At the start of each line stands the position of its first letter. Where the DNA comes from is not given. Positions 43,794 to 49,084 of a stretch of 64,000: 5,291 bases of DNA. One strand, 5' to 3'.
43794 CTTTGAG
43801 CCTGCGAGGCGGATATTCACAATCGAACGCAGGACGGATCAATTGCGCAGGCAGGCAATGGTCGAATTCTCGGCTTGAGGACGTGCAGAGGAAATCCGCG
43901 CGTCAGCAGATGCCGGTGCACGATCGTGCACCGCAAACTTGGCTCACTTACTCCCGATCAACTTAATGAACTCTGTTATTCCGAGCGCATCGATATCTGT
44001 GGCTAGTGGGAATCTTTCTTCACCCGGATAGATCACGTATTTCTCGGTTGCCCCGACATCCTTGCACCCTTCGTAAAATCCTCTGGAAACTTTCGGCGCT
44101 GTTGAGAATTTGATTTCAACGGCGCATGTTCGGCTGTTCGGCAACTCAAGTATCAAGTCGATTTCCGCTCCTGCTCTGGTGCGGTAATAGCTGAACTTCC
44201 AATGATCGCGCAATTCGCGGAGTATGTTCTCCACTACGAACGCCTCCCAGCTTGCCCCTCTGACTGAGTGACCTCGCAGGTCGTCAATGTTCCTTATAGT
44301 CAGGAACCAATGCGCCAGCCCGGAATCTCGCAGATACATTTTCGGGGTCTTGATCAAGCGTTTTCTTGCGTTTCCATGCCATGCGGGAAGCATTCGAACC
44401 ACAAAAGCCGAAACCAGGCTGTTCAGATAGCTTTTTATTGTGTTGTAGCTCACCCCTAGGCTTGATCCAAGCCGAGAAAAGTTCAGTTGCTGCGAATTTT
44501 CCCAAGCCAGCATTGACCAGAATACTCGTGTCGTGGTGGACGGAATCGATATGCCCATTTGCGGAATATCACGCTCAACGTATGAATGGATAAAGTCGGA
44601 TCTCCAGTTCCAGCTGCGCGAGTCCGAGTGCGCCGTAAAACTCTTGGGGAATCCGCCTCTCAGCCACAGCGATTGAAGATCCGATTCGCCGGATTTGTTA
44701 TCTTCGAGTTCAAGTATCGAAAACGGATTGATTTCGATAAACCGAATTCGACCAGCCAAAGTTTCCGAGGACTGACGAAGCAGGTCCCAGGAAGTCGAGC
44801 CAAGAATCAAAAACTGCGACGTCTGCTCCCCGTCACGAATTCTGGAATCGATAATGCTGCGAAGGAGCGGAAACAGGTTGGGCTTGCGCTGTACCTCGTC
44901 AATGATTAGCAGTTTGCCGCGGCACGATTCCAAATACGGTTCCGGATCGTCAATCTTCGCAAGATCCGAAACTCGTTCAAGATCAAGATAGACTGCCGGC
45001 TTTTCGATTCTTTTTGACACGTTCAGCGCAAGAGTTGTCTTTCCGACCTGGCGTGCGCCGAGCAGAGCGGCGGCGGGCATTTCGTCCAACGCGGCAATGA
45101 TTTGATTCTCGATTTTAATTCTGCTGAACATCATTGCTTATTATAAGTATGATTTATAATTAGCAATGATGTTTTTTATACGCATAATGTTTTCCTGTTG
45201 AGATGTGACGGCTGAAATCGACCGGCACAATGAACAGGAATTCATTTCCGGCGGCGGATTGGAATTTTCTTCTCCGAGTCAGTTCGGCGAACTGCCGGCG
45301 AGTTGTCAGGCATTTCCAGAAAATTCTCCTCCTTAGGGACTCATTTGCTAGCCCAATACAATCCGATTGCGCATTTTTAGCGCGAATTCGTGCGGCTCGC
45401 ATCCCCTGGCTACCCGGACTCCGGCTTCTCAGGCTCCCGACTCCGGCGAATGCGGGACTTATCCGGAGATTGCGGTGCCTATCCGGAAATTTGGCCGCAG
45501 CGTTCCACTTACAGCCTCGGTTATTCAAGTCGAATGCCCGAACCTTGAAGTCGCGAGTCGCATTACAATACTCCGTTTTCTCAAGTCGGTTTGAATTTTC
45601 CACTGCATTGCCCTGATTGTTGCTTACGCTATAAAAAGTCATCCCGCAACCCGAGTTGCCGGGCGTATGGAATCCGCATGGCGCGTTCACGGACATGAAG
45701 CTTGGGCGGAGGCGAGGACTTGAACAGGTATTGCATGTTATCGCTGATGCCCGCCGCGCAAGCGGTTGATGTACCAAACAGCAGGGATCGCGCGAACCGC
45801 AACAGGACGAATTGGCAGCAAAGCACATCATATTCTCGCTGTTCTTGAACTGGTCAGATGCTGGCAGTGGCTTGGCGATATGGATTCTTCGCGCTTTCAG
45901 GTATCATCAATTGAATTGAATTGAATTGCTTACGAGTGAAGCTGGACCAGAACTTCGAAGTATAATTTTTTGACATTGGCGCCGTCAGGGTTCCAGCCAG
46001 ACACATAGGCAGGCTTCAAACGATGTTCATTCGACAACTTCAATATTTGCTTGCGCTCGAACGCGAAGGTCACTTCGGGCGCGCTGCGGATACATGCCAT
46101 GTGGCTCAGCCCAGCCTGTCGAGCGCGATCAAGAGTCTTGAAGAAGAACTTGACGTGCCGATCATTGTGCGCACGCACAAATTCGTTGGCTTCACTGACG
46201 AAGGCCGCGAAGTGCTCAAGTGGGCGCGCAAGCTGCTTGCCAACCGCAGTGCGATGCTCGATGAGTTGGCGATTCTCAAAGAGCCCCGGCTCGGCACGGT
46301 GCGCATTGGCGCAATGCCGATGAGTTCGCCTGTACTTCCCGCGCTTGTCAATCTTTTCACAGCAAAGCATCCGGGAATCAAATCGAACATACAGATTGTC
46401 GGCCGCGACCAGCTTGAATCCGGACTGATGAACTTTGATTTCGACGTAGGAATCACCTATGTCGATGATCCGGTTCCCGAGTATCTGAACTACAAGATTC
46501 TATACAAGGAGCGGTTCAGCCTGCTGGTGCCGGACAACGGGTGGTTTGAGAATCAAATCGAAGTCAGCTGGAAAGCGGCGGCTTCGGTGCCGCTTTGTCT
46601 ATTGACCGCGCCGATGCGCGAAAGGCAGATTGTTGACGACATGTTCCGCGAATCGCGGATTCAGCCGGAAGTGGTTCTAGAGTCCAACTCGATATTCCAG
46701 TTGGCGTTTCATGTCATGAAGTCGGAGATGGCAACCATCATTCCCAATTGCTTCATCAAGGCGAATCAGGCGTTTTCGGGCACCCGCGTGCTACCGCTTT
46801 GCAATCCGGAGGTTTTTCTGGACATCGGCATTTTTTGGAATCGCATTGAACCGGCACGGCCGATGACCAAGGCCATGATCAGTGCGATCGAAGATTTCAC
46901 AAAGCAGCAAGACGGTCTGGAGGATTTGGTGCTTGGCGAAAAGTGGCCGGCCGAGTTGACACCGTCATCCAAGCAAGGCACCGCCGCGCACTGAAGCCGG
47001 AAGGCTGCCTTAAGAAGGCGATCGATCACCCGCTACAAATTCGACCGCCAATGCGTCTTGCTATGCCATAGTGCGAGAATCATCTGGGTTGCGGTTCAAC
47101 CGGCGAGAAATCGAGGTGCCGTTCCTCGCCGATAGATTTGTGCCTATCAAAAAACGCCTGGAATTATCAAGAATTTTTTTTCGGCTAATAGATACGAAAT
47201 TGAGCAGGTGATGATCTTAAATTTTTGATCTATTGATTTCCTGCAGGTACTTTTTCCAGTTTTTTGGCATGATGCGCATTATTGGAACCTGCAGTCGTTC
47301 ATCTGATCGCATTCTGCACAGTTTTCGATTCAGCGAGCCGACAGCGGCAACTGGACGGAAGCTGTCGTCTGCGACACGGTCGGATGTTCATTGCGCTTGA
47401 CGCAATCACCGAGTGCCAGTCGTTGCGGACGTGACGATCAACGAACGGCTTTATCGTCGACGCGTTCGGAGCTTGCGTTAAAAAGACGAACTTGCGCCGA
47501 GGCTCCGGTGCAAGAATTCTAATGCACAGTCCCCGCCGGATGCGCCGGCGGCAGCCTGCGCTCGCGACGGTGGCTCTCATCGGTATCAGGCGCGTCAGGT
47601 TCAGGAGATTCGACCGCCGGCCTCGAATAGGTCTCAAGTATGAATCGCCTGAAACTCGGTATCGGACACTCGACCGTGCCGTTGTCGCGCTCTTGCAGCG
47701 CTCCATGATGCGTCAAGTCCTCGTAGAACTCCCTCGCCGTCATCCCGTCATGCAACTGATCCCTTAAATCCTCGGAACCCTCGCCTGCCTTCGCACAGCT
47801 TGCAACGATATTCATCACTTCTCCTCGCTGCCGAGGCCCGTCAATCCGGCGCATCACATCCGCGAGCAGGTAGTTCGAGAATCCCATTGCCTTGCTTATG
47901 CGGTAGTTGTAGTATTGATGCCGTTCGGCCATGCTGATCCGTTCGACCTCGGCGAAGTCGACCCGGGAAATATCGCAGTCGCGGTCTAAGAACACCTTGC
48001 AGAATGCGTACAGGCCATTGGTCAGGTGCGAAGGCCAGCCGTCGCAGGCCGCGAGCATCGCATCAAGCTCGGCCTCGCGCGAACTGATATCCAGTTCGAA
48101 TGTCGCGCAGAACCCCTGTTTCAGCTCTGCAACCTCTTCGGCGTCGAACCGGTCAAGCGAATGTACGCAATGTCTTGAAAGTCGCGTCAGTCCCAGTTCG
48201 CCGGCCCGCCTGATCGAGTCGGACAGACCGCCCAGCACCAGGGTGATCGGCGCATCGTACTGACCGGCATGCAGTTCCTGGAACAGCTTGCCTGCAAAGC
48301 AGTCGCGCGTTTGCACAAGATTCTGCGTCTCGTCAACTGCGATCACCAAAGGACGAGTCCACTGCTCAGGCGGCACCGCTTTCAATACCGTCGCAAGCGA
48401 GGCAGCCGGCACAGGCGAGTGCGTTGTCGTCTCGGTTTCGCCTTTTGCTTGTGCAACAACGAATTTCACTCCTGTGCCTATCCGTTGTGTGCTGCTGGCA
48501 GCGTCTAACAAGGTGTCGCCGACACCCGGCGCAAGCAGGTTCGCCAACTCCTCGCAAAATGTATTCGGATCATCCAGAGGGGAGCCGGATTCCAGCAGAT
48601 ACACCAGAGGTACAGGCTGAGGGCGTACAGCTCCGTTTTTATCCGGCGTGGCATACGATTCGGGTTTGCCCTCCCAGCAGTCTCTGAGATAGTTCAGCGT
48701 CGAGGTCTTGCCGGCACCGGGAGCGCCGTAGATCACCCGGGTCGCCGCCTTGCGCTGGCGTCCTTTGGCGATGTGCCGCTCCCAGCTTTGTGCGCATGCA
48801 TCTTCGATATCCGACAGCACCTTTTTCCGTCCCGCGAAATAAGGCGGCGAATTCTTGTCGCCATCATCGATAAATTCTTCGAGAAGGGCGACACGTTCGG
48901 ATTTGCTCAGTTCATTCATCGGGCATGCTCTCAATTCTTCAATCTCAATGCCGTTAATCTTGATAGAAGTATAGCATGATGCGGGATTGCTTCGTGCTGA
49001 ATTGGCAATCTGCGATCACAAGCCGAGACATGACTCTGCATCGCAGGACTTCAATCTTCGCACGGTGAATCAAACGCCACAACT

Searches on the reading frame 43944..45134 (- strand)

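Call 28: search_protein_families(library=pfam, proteins=[window:43944-45134:-])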
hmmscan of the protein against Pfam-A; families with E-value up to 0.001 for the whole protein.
window:43944-45134:- (396 aa): 2 families
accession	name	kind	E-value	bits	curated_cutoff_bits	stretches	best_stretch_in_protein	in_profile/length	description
PF13635.12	DUF4143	-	6.6e-42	143.4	28.1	1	187-343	1-159/160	Domain of unknown function (DUF4143)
PF13173.12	AAA_14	-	8.4e-24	84.5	27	1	21-143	4-128/129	AAA domain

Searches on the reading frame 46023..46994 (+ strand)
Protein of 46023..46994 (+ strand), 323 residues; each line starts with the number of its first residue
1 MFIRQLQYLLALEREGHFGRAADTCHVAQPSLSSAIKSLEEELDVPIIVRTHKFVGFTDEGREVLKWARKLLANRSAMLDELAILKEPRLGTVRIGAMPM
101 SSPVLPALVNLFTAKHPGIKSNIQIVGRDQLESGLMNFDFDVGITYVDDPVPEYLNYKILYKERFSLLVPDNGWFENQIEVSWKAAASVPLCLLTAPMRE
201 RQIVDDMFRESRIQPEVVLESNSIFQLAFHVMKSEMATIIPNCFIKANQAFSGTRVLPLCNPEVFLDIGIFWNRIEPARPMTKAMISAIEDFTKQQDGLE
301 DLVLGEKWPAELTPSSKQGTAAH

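Call 28: search_protein_families(library=pfam, proteins=[window:46023-46994:+])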
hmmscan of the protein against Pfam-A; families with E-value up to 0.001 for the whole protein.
window:46023-46994:+ (323 aa): 2 families
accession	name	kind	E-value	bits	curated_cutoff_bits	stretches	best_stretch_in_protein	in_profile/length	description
PF03466.25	LysR_substrate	-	1.2e-26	93.8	28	1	90-291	5-206/209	LysR substrate binding domain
PF00126.33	HTH_1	-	2.2e-17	63.2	26.6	1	3-62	1-60/60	Bacterial regulatory helix-turn-helix protein, lysR family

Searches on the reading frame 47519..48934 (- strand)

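Call 28: search_protein_families(library=pfam, proteins=[window:47519-48934:-])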
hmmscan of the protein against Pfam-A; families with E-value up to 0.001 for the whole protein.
window:47519-48934:- (471 aa): 1 family
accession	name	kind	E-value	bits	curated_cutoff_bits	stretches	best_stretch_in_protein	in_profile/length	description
PF13401.12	AAA_22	-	3.2e-05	24.7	27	1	67-236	9-122/130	AAA domain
